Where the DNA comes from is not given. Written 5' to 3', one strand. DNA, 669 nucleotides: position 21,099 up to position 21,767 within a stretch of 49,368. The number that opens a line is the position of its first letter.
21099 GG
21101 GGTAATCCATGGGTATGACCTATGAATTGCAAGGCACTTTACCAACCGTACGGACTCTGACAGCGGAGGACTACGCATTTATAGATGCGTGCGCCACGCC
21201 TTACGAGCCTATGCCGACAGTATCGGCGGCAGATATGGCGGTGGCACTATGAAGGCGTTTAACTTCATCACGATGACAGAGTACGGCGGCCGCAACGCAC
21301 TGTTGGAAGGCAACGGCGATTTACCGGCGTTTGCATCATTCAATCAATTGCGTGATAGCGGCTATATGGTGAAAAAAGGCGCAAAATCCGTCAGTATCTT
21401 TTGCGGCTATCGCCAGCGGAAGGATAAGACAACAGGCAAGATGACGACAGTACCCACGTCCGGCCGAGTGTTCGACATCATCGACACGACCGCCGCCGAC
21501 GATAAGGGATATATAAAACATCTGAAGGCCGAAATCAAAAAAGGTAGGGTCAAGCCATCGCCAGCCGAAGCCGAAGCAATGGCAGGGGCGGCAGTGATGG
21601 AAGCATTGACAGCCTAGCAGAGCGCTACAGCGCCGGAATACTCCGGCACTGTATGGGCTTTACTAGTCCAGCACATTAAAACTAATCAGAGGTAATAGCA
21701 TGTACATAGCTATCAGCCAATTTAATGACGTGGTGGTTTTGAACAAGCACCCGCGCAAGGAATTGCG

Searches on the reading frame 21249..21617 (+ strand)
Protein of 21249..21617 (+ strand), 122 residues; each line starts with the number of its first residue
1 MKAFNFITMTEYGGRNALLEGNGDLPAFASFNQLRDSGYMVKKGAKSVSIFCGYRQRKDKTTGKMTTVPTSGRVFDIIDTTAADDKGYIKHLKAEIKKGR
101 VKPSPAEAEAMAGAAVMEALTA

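Call 11: search_protein_families(library=pfam, proteins=[window:21249-21617:+], max_evalue=0.01)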
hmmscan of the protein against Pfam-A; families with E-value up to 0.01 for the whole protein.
window:21249-21617:+ (122 aa): 2 families
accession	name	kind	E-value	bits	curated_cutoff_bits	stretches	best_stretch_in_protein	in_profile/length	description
PF08401.16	ArdcN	-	2.5e-06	28.1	22.6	1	5-63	37-101/123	N-terminal domain of anti-restriction factor ArdC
PF01974.23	tRNA_int_endo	-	0.009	16.5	27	0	29-66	6-43/85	tRNA intron endonuclease, catalytic C-terminal domain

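Call 15: find_related_loci(query=window:21249-21617:+, collection=viral_contigs, flank=5000)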
Query window:21249-21617:+ (122 aa) in viral_contigs; peptide patterns used: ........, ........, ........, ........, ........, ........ (x = any residue, [..] = any of these).
10 stretches matched a pattern; 4 encode a relative of the query (tblastn E <= 1e-3); 4 distinct loci.
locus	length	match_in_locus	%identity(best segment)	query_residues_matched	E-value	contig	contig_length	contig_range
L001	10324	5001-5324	54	1-117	6e-35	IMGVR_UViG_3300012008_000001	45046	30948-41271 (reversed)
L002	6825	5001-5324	54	1-117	6e-35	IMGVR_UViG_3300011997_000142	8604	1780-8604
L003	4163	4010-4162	69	1-51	5e-20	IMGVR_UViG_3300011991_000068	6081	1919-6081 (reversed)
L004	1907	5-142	44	68-117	1e-8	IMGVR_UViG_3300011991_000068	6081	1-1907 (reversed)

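Call 21: find_related_loci(query=window:21249-21617:+, collection=metagenome_contigs, flank=6000)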
Query window:21249-21617:+ (122 aa) in metagenome_contigs; peptide patterns used: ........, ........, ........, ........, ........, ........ (x = any residue, [..] = any of these).
184 stretches matched a pattern; 1 encode a relative of the query (tblastn E <= 1e-3); 1 distinct loci.
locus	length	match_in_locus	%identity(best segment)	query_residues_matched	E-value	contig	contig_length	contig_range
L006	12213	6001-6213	38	16-92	1e-5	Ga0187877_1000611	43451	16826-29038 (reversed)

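Call 43: search_protein_families(library=phrogs, proteins=[window:21249-21617:+], max_evalue=0.01)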
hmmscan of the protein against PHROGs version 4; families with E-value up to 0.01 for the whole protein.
window:21249-21617:+ (122 aa): 1 family
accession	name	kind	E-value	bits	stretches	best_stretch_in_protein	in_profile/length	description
phrog_7245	-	moron, auxiliary metabolic gene and host takeover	1.1e-05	25.8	1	4-84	45-137/324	anti-restriction protein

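Call 55: find_homologous_proteins(query=window:21249-21617:+, max_evalue=0.00001)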
Query window:21249-21617:+ (122 aa): 17 proteins with E <= 0.00001 among 30 candidates.
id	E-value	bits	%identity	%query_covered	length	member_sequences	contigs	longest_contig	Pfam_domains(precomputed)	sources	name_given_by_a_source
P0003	1.4e-73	262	100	100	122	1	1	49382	PF08401.17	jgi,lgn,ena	jgi:tRNA splicing endonuclease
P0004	1.5e-34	136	62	89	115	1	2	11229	PF08401.17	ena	-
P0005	2.9e-34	136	63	85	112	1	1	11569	PF08401.17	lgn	-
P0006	7.7e-34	134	61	89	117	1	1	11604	PF08401.17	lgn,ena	-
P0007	5.0e-33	132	65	80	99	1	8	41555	PF08401.17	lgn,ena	-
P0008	5.8e-33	131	61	96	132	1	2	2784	PF08401.17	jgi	jgi:hypothetical protein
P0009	2.0e-30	123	57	96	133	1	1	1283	PF08401.17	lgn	-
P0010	3.5e-30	122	62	80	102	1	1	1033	PF08401.17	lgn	-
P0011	8.7e-30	121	58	98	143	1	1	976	PF08401.17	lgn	-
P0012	9.1e-29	118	55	96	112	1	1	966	PF08401.17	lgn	-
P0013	8.2e-28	115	63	74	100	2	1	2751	PF08401.17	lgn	-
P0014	1.4e-27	114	55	96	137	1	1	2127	PF08401.17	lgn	-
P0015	1.4e-27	114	63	76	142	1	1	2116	PF08401.17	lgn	-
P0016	4.8e-27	112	56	96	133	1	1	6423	PF08401.17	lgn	-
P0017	4.1e-26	109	58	83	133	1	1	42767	PF08401.17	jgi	jgi:hypothetical protein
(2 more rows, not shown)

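Call 56: find_encoding_contigs(protein=P0007, flank=5000, max_places=4)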
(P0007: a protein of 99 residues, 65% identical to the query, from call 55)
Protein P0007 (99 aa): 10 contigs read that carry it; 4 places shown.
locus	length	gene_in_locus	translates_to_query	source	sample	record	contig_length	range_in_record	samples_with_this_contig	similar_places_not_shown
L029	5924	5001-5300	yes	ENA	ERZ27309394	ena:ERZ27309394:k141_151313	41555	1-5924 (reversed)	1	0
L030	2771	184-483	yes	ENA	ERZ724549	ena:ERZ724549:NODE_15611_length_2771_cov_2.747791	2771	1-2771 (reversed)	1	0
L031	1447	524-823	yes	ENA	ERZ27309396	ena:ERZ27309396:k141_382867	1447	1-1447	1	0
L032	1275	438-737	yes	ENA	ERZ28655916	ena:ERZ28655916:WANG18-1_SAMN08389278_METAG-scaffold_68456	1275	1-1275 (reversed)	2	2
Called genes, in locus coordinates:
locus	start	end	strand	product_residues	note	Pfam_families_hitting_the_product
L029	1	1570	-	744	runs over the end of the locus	-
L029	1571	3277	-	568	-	-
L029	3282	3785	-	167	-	-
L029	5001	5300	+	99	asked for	PF08401:ArdcN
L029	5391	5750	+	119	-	-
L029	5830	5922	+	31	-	?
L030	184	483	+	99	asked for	PF08401:ArdcN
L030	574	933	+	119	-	-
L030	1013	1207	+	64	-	-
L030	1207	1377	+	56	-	-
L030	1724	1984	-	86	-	-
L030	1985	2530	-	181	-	-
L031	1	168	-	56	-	?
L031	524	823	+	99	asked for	PF08401:ArdcN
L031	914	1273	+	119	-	-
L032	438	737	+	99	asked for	PF08401:ArdcN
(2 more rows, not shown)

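Call 57: find_encoding_contigs(protein=P0004, flank=5000, max_places=3)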
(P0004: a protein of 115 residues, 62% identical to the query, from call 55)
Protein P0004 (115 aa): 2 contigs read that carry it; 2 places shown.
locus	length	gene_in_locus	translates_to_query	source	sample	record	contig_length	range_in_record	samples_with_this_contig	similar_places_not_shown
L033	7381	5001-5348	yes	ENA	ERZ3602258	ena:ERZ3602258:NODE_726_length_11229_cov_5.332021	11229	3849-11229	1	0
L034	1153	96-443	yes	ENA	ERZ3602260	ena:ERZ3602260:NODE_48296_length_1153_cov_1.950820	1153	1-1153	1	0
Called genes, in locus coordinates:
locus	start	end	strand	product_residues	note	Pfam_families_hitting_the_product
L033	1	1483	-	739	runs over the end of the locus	-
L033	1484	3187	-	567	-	-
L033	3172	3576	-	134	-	-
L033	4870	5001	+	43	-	-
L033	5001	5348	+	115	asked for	PF08401:ArdcN (weak)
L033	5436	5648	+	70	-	-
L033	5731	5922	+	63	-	-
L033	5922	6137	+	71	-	-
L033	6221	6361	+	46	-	-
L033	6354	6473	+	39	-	-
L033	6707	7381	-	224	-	?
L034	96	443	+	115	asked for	PF08401:ArdcN (weak)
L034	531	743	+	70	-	-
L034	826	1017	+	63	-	-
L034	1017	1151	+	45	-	?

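Call 58: find_encoding_contigs(protein=P0005, flank=5000, max_places=3)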
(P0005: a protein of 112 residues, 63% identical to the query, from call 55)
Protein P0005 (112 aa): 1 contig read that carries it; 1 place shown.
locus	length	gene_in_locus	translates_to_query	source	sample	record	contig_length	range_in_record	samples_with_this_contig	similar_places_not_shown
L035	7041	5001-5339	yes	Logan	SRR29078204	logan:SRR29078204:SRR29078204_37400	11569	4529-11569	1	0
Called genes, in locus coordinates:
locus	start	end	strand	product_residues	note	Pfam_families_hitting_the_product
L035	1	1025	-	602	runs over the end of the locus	-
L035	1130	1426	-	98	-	-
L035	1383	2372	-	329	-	PF00154:RecA_N, PF13481:AAA_25, PF06745:ATPase (weak), PF08423:Rad51 (weak), PF13479:AAA_24 (weak)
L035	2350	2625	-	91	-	-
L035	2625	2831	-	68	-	-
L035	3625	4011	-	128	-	-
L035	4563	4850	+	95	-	-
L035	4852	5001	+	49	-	-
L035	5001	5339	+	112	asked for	PF08401:ArdcN (weak)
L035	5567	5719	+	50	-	-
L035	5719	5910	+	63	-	-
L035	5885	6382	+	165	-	PF01844:HNH (weak)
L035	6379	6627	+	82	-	-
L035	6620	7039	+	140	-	?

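Call 65: find_encoding_contigs(protein=P0017, flank=8000, max_places=2)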
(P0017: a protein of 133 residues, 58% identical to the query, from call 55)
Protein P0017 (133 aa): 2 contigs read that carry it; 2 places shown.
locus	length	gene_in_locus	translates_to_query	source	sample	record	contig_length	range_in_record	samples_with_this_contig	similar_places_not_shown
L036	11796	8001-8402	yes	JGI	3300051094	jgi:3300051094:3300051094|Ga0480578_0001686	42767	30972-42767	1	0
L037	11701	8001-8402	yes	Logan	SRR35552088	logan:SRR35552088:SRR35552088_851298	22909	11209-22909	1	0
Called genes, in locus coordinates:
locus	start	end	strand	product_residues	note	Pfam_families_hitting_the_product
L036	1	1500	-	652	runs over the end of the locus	-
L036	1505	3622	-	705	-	-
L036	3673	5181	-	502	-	-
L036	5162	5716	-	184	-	-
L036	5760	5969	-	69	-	-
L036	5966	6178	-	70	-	-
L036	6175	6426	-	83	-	-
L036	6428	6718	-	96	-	-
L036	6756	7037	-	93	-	-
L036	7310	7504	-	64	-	-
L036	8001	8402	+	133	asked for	PF08401:ArdcN (weak)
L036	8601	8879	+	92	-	-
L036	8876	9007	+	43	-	-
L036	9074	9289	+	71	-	-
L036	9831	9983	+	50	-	-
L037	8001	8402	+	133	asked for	PF08401:ArdcN (weak)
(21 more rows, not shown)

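Call 66: find_encoding_contigs(protein=P0006, flank=8000, max_places=2)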
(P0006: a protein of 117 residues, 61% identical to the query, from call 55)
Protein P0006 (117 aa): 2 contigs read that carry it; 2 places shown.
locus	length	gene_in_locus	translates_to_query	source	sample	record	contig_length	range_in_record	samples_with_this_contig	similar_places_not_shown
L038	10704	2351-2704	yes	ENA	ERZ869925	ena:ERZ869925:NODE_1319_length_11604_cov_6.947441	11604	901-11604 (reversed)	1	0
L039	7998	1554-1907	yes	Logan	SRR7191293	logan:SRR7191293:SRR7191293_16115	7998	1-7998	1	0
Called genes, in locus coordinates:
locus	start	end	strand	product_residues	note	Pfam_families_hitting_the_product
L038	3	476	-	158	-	?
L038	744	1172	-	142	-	-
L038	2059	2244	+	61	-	-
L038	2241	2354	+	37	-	-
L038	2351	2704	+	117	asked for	PF08401:ArdcN (weak)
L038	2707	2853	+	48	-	-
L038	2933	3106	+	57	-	-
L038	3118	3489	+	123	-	-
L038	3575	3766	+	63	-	-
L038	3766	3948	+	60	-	-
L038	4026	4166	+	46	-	-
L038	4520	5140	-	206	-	-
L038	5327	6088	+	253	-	-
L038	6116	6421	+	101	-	-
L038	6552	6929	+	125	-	-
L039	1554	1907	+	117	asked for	PF08401:ArdcN (weak)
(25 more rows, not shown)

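Call 67: find_encoding_contigs(protein=P0016, flank=6000, max_places=2)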
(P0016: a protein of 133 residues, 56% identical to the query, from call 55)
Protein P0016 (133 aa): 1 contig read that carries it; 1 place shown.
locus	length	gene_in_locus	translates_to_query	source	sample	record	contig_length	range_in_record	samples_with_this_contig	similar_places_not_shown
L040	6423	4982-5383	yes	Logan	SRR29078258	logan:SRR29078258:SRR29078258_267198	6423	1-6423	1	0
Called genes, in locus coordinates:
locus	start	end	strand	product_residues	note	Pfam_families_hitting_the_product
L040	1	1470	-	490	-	?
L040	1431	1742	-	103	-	-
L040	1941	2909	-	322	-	PF00154:RecA_N, PF06745:ATPase (weak), PF08423:Rad51 (weak)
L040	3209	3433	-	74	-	-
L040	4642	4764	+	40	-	-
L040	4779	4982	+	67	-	-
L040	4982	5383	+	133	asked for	PF08401:ArdcN (weak)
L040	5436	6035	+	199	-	-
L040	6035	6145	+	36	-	-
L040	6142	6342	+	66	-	-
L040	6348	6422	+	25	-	?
